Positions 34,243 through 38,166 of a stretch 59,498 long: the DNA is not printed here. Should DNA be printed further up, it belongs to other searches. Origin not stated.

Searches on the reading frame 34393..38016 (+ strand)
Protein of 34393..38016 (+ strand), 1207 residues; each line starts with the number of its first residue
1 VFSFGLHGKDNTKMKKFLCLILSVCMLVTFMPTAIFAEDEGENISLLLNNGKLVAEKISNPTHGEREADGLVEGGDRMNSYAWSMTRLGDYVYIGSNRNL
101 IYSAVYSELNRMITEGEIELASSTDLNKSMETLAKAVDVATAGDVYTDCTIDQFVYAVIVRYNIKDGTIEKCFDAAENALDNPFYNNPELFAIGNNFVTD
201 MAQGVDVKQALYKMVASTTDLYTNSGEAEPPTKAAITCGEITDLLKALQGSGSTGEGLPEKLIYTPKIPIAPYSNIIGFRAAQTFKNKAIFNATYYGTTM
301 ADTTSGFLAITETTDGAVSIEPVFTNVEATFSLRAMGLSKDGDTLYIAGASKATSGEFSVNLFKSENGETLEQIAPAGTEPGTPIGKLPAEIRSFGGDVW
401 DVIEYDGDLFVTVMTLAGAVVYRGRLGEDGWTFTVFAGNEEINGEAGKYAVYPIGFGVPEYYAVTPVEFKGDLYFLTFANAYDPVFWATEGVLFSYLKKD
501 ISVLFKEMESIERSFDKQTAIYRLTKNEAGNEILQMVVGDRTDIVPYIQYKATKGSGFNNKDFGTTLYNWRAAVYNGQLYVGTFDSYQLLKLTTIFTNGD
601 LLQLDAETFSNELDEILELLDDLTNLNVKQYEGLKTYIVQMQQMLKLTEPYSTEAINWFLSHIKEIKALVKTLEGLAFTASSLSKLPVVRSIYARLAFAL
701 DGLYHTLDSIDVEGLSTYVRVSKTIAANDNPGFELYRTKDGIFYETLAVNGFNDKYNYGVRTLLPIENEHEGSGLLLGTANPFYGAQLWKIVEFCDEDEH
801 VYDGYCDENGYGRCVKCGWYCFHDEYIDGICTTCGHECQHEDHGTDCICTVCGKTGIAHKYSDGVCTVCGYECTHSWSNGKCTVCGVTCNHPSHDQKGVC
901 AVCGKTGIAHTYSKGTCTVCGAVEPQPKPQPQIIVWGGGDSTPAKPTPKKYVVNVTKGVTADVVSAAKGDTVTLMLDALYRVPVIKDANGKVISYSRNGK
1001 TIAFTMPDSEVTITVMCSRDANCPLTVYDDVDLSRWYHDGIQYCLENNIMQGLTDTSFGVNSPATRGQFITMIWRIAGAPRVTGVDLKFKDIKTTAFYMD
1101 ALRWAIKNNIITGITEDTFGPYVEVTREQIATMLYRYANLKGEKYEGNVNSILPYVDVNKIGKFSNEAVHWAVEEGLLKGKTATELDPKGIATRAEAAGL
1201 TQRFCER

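Call 26: search_protein_families(library=pfam, proteins=[window:34393-38016:+])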
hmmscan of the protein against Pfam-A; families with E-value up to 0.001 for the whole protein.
window:34393-38016:+ (1207 aa): 1 family
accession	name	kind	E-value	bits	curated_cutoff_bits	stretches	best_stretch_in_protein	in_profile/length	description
PF00395.25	SLH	-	5.1e-26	90.8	20.8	3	1154-1198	1-44/44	S-layer homology domain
